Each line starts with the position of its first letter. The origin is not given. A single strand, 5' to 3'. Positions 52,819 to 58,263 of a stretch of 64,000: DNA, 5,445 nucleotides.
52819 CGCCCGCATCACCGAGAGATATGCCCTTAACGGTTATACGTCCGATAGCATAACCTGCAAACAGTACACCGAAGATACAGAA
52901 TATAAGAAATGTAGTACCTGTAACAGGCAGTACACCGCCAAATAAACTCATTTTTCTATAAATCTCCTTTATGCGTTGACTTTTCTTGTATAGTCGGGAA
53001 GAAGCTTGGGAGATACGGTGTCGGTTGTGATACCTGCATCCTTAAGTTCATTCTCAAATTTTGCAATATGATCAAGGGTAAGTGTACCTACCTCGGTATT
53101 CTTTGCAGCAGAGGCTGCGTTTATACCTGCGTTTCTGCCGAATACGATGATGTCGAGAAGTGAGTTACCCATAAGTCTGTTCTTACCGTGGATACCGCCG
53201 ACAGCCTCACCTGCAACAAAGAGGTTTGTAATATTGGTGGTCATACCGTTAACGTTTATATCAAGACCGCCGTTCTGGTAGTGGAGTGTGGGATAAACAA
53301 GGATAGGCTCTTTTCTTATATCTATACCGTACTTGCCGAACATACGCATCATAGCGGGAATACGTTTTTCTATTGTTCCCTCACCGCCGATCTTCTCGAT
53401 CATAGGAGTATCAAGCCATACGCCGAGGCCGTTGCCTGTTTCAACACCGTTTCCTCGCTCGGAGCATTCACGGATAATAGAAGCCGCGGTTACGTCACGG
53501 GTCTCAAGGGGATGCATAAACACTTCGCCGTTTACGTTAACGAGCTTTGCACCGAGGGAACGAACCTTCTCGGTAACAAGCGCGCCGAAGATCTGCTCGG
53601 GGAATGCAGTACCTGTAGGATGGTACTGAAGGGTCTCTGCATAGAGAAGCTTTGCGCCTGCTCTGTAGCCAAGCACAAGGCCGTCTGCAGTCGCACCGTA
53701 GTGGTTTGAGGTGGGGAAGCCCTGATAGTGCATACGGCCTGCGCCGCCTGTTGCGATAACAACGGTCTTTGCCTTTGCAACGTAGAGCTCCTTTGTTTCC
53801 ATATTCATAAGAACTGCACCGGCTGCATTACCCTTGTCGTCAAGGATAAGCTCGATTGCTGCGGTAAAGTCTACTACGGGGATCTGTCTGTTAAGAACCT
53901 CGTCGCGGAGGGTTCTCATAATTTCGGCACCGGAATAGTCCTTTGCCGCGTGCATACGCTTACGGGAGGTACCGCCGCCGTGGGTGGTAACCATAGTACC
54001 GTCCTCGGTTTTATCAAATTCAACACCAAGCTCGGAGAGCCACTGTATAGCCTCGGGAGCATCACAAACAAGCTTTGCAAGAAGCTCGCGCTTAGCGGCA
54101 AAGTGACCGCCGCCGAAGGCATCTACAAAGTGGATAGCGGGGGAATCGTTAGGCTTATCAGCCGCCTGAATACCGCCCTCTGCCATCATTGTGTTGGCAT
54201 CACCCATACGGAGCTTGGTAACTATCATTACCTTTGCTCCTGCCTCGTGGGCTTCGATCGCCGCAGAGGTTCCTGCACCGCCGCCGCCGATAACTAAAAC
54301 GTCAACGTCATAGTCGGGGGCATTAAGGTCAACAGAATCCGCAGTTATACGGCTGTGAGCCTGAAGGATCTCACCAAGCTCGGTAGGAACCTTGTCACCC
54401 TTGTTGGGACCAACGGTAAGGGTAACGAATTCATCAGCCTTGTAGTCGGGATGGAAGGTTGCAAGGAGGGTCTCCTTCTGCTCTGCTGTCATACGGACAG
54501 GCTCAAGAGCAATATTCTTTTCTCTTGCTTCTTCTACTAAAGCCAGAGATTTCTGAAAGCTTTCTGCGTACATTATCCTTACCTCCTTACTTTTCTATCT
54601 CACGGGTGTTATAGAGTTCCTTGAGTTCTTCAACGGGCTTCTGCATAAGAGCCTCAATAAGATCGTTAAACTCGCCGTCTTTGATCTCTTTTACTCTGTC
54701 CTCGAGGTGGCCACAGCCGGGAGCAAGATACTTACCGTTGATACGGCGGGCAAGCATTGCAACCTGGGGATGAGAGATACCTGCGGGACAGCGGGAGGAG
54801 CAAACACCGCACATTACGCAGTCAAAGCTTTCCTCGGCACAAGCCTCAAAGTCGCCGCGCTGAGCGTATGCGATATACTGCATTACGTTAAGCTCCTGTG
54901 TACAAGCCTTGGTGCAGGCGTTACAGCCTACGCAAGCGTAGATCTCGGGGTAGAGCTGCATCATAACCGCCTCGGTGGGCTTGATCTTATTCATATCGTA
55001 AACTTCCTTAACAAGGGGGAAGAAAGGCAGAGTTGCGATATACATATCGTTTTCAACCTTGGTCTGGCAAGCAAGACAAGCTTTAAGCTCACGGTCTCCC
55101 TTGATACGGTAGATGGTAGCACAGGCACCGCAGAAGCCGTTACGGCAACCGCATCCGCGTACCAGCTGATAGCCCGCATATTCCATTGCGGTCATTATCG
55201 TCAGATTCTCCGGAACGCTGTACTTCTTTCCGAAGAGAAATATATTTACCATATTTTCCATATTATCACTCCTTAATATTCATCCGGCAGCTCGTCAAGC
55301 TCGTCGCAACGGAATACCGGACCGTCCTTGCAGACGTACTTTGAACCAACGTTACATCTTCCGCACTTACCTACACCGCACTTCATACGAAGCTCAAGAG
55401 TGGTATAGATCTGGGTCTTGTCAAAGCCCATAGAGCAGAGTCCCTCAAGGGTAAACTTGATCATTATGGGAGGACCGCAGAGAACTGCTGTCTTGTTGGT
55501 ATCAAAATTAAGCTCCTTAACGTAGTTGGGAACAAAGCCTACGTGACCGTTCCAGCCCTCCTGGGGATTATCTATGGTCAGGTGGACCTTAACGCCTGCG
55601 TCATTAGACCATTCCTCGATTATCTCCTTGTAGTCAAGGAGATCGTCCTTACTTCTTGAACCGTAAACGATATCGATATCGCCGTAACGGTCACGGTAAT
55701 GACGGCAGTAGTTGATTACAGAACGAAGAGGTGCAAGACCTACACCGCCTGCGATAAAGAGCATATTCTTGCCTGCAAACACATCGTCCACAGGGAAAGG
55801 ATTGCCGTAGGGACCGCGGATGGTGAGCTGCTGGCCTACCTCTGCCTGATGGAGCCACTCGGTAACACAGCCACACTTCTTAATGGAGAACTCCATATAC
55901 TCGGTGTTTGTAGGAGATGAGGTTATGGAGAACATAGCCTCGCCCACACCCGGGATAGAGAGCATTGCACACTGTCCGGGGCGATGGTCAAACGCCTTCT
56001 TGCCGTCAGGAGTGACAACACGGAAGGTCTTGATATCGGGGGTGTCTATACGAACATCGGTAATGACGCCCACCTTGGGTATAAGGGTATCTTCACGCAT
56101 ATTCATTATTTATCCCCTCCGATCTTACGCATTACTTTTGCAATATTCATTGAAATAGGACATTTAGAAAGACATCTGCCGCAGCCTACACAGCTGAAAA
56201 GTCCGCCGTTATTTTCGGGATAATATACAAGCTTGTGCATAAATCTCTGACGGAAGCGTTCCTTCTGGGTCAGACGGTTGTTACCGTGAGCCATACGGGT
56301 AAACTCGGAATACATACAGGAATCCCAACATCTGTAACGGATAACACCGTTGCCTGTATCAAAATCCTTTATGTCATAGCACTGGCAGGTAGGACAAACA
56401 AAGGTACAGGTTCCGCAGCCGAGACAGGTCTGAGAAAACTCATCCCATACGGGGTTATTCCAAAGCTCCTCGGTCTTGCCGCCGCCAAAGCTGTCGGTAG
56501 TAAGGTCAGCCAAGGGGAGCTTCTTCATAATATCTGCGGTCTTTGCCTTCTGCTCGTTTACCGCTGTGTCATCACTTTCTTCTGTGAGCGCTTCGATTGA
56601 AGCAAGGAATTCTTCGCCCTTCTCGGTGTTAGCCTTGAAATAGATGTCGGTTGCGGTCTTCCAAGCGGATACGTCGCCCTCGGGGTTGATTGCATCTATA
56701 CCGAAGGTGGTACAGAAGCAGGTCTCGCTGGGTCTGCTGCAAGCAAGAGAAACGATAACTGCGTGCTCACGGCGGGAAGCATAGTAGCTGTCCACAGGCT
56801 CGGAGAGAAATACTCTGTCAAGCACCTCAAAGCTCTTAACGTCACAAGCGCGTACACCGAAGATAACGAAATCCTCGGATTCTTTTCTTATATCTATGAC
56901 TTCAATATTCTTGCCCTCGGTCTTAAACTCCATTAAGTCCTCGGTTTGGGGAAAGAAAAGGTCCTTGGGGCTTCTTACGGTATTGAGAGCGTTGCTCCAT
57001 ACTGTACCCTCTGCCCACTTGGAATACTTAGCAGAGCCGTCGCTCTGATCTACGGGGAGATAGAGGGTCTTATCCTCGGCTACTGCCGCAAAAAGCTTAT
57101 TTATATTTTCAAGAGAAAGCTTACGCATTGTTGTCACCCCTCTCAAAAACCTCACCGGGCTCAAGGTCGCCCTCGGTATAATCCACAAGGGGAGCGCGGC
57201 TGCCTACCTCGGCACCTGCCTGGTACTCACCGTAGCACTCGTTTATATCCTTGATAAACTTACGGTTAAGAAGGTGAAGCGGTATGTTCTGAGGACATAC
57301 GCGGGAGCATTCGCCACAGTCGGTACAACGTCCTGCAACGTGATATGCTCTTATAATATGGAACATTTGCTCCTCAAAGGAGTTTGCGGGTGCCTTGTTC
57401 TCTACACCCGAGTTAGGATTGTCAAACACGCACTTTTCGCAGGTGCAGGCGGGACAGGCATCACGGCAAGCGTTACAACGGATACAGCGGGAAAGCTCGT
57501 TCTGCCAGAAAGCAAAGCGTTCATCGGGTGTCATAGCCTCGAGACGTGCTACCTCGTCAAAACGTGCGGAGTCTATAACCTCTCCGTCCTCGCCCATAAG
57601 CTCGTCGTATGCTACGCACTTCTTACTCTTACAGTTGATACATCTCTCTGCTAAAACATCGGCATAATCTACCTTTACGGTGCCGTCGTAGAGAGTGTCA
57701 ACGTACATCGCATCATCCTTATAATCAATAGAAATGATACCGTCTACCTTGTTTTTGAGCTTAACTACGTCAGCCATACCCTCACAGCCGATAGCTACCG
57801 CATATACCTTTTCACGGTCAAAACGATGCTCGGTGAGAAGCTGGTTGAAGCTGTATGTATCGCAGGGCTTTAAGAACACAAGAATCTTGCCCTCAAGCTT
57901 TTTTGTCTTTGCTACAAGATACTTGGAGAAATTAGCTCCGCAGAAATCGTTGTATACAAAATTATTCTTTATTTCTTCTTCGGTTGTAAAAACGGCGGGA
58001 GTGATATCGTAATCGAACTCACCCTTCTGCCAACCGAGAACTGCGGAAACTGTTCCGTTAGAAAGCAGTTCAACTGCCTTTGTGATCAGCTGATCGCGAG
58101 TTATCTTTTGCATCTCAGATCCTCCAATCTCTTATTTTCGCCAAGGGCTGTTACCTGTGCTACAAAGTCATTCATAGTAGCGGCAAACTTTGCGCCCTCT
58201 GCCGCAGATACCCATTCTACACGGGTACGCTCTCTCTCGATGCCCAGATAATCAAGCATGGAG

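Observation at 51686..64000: Twelve-gene operon joining an Hdr-Flx (bifurcation-type) module to a soluble fumarate reductase, fumarase, malate dehydrogenase and an exporter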

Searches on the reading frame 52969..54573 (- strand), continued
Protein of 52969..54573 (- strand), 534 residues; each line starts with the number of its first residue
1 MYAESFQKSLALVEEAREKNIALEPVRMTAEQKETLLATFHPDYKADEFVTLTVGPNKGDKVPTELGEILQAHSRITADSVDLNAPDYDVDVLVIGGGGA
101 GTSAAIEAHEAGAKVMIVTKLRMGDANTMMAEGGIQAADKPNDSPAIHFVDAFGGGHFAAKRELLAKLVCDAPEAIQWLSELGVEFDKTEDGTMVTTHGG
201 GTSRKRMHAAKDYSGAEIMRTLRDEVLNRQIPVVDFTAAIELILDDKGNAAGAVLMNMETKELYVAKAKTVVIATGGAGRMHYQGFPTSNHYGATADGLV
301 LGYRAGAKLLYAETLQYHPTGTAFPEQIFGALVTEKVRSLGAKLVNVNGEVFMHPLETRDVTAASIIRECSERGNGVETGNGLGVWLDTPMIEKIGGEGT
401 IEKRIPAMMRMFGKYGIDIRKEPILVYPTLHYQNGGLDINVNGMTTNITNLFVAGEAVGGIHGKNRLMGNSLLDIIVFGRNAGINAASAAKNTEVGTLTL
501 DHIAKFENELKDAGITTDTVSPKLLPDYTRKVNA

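Call 80: search_solved_structures(query=L001:506-1456:+, max_evalue=1e-30, show_alignments=2)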
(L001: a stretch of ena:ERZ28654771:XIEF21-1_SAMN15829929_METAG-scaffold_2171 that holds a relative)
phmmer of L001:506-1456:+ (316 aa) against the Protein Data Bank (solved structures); distinct sequences matched with E-value up to 1e-30: 129 (the best 60 are shown).
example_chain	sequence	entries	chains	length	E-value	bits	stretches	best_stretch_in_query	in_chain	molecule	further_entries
4m1q_A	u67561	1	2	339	1.6e-79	270.8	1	2-314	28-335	L-lactate dehydrogenase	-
1y6j_A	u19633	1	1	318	7.9e-76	258.7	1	2-314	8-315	L-lactate dehydrogenase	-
3pqd_A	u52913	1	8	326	4.7e-74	252.9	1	1-312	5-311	L-lactate dehydrogenase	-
1a5z_A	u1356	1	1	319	7.8e-73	248.9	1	3-314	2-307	L-LACTATE DEHYDROGENASE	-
3pqe_A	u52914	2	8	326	1.6e-72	247.8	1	1-312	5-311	L-lactate dehydrogenase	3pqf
6j9s_A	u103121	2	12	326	2.1e-72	247.5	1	3-312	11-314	L-lactate dehydrogenase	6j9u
2zqy_A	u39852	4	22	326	2.6e-72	247.1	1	3-312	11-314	L-lactate dehydrogenase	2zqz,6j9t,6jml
1ez4_A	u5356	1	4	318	3.2e-71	243.6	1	3-311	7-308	LACTATE DEHYDROGENASE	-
1llc_A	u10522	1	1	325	3.2e-71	243.6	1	3-312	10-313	L-LACTATE DEHYDROGENASE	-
8ab2_A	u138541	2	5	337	5e-71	242.9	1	5-316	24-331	L-lactate dehydrogenase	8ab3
4lmr_A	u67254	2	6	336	2.1e-70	240.9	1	1-311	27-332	L-lactate dehydrogenase 1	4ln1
1ldn_A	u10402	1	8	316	2.3e-69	237.5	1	3-311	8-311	L-LACTATE DEHYDROGENASE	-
1ldb_A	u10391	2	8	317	2.3e-69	237.5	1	3-311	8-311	APO-L-LACTATE DEHYDROGENASE | L-LACTATE DEHYDROGENASE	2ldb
3d0o_A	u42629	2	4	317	9.6e-68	232.2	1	2-312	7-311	L-lactate dehydrogenase 1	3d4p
3h3j_A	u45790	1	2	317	1.3e-67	231.7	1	2-312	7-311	L-lactate dehydrogenase 1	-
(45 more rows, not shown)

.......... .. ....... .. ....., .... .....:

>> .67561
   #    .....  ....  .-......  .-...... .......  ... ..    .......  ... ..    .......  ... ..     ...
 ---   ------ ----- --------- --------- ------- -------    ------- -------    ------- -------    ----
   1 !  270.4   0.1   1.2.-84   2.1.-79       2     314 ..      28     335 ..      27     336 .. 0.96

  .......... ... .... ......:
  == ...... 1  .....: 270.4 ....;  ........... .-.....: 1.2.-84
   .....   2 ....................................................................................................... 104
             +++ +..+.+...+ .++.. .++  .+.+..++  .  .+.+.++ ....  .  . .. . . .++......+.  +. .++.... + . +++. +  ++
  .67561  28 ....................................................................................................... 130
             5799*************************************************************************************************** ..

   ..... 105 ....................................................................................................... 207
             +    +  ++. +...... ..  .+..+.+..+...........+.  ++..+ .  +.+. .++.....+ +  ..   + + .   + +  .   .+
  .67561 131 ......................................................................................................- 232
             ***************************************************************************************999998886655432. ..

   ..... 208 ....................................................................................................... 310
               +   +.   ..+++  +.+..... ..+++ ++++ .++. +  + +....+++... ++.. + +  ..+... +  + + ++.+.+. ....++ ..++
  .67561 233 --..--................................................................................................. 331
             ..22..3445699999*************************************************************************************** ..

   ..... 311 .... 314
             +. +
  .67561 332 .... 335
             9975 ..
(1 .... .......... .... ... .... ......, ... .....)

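Call 81: search_protein_families(library=pfam, proteins=[L043:5141-5890:+, L043:6326-7954:+, L043:8079-9179:+, L043:9247-9987:+, L043:12109-12987:+, L043:13345-14733:+, L043:14669-17194:+], max_evalue=0.00001)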
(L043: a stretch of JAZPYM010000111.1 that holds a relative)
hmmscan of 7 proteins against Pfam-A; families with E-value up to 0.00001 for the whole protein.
L043:5141-5890:+ (249 aa): 3 families
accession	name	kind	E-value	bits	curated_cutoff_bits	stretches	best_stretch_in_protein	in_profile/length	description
PF00639.27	Rotamase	-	4.5e-25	88.9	21.7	1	125-203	17-96/97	PPIC-type PPIASE domain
PF13616.12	Rotamase_3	-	1.3e-22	81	22.5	1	110-205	11-115/116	PPIC-type PPIASE domain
PF13145.12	Rotamase_2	-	1.9e-21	77.5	27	1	95-218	1-121/121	PPIC-type PPIASE domain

L043:6326-7954:+ (542 aa): 3 families
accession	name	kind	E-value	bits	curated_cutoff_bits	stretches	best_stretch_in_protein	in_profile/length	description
PF02896.24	PEP-utilizers_C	-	6.8e-110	367.3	22.8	1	251-539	3-291/293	PEP-utilising enzyme, PEP-binding domain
PF05524.18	PEP-utilisers_N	-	2.5e-29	102.3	24.4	1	5-126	1-121/121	PEP-utilising enzyme, N-terminal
PF00391.29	PEP-utilizers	-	4.5e-23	81.1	23.1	1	153-224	3-72/72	PEP-utilising enzyme, mobile domain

L043:8079-9179:+ (366 aa): 1 family
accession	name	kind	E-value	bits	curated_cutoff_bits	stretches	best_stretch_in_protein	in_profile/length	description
PF03600.22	CitMHS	-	1.5e-24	87.2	31.9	1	4-296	6-310/336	Citrate transporter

L043:9247-9987:+ (246 aa): 4 families
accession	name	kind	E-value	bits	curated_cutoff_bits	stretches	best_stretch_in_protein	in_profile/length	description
PF13183.11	Fer4_8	-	6e-08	33.6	27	0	66-146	8-68/68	4Fe-4S dicluster domain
PF12838.12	Fer4_7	-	6.4e-07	30.2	27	1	132-184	2-52/52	4Fe-4S dicluster domain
PF13510.11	Fer2_4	-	6.9e-07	29.7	22.8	1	25-99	2-79/82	2Fe-2S iron-sulfur cluster binding domain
PF13187.11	Fer4_9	-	7e-07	29.6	27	1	131-183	1-50/52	4Fe-4S dicluster domain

L043:12109-12987:+ (292 aa): 2 families
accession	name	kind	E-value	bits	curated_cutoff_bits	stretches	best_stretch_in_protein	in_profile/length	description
PF00753.33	Lactamase_B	-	1.5e-24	87.5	22.7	1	17-210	8-196/196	Metallo-beta-lactamase superfamily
PF12706.13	Lactamase_B_2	-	4.2e-06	26.9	27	1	26-83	2-62/200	Beta-lactamase superfamily domain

L043:13345-14733:+ (462 aa): 2 families
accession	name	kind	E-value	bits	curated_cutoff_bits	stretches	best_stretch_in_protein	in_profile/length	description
PF08502.15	LeuA_dimer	-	3e-31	108.5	24.9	1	331-457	4-130/131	LeuA allosteric (dimerisation) domain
PF00682.25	HMGL-like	-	2.1e-27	96.6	29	1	23-226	21-222/260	HMGL-like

L043:14669-17194:+ (841 aa): 3 families
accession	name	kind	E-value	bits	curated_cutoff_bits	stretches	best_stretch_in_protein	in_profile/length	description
PF00501.34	AMP-binding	-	3.7e-95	319.4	29.9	1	309-697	3-384/384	AMP-binding enzyme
PF13193.12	AMP-binding_C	-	1.5e-14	55.1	24.5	1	748-823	1-76/76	AMP-binding enzyme C-terminal domain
PF01261.30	AP_endonuc_2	-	8.7e-12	45.7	31.1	1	42-252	2-231/249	Xylose isomerase-like TIM barrel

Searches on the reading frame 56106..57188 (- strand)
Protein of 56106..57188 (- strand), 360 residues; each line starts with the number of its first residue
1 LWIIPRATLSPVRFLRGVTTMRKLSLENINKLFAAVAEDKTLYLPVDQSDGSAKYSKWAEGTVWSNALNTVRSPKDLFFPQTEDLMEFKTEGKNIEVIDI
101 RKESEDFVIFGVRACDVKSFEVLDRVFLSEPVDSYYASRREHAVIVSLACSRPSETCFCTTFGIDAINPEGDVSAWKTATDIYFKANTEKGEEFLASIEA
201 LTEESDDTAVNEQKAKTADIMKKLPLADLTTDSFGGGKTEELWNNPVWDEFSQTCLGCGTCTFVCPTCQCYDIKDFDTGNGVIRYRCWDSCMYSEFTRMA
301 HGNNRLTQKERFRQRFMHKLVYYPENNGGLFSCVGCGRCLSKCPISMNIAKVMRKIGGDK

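Call 5: search_protein_families(library=pfam, proteins=[window:56106-57188:-], max_evalue=0.001)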
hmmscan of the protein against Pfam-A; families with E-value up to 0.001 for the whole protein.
window:56106-57188:- (360 aa): 10 families
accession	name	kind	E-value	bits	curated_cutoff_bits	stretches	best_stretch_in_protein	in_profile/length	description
PF17179.9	Fer4_22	-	6.2e-30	104.4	27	1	254-346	1-94/95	4Fe-4S dicluster domain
PF13187.11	Fer4_9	-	1.3e-07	32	27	0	286-344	7-48/52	4Fe-4S dicluster domain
PF12797.12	Fer4_2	-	7.1e-07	29.2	24.5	1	253-267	8-22/22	4Fe-4S binding domain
PF13534.11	Fer4_17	-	1.5e-06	29.1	22.2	0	287-347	8-60/61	4Fe-4S dicluster domain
PF12838.12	Fer4_7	-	8.5e-06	26.6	27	0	254-344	1-49/52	4Fe-4S dicluster domain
PF13183.11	Fer4_8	-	9.7e-06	26.5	27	1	253-345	3-66/68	4Fe-4S dicluster domain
PF00037.32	Fer4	-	6.6e-05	23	21.1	0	255-267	8-20/24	4Fe-4S binding domain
PF13237.11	Fer4_10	-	0.0002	21.6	25.5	0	253-344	7-53/53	4Fe-4S dicluster domain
PF14697.11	Fer4_21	-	0.00028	21.4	35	0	250-270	36-56/59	4Fe-4S dicluster domain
PF12837.12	Fer4_6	-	0.00043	20.5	25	0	332-344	8-20/24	4Fe-4S binding domain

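Call 6: search_protein_families(library=ncbifam, proteins=[window:56106-57188:-], max_evalue=0.001)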
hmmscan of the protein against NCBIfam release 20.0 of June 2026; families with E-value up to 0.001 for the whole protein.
window:56106-57188:- (360 aa): 5 families
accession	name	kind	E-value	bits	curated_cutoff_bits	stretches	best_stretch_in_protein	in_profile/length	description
NF040829.1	sulfhyd_ShyB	equivalog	2.2e-54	184.7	690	1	23-356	5-329/334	NAD(P)-dependent hydrogenase/sulfhydrogenase 2 subunit beta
NF040833.1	sulfhyd_HydB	equivalog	1.8e-49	168.5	750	1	23-358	5-337/367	NADPH-dependent hydrogenase/sulfhydrogenase 1 subunit beta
TIGR02910.1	sulfite_red_A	equivalog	5.2e-45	154.1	323.15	1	70-356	58-326/334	anaerobic sulfite reductase subunit AsrA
NF004914.0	PRK06273.1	equivalog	6.1e-05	22.9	163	0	291-346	13-66/167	ferredoxin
TIGR01945.1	rnfC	subfamily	0.00082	18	245.95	0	254-267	403-416/435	RnfABCDGE type electron transport complex subunit C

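Call 43: search_solved_structures(query=window:56106-57128:-, max_evalue=0.001)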
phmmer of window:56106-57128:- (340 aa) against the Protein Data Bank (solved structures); distinct sequences matched with E-value up to 0.001: 2.
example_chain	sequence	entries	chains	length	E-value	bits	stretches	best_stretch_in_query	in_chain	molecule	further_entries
9nez_B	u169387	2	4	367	6.5e-48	166.5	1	5-338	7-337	Sulfhydrogenase 1 subunit beta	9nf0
8rvu_E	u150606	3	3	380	9.1e-07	31.2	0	163-252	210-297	Formate dehydrogenase, beta subunit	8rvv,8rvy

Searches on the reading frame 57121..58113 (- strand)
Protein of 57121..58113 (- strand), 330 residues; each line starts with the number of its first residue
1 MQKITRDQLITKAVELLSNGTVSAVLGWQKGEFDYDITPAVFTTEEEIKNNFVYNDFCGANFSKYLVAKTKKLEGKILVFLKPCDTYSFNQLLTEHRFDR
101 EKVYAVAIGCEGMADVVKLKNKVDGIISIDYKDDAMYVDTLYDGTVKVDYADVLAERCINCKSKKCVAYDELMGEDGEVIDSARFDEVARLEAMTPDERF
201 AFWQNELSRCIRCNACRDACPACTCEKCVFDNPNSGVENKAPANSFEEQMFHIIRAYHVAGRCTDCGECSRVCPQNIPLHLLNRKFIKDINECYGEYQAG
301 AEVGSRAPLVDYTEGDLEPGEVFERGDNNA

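Call 5: search_protein_families(library=pfam, proteins=[window:57121-58113:-], max_evalue=0.001)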
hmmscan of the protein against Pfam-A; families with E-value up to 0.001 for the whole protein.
window:57121-58113:- (330 aa): 8 families
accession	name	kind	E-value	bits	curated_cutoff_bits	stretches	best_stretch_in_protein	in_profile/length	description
PF13183.11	Fer4_8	-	2.2e-09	38.1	27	1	206-277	1-68/68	4Fe-4S dicluster domain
PF13187.11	Fer4_9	-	7.5e-08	32.7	27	1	209-276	1-50/52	4Fe-4S dicluster domain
PF13534.11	Fer4_17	-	4.2e-07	30.8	22.2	1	209-277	1-60/61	4Fe-4S dicluster domain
PF12797.12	Fer4_2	-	5.6e-07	29.5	24.5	1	206-222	6-22/22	4Fe-4S binding domain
PF00037.32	Fer4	-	9.3e-07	28.9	21.1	1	260-277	5-22/24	4Fe-4S binding domain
PF12838.12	Fer4_7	-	1.9e-05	25.4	27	0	209-277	1-52/52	4Fe-4S dicluster domain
PF13237.11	Fer4_10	-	2.1e-05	24.8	25.5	0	259-293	5-42/53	4Fe-4S dicluster domain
PF14691.11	Fer4_20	-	0.00038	20.7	25.8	0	253-292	14-51/113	Dihydroprymidine dehydrogenase domain II, 4Fe-4S cluster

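Call 6: search_protein_families(library=ncbifam, proteins=[window:57121-58113:-], max_evalue=0.001)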
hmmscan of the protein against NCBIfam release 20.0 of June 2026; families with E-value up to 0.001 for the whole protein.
window:57121-58113:- (330 aa): 6 families
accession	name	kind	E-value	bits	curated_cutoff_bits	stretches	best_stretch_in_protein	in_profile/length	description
NF009226.0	PRK12576.1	equivalog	9.9e-07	28.4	344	1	189-280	137-227/317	succinate dehydrogenase/fumarate reductase iron-sulfur subunit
TIGR00273.1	TIGR00273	equivalog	3.8e-06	26.1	444.8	1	208-292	293-374/432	LutB/LldF family L-lactate oxidation iron-sulfur protein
NF006391.0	PRK08640.1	equivalog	5.3e-06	25.5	244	1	202-280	147-229/254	succinate dehydrogenase iron-sulfur subunit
TIGR01971.1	NuoI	subfamily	1.5e-05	24.6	113.05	0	119-223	6-96/121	NADH-quinone oxidoreductase, chain I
NF003454.1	PRK05035.1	equivalog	0.00029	19.5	345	1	204-285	363-430/556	electron transport complex subunit RsxC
TIGR02512.1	FeFe_hydrog_A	subfamily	0.0003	19.8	405.95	1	206-276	5-65/375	[FeFe] hydrogenase, group A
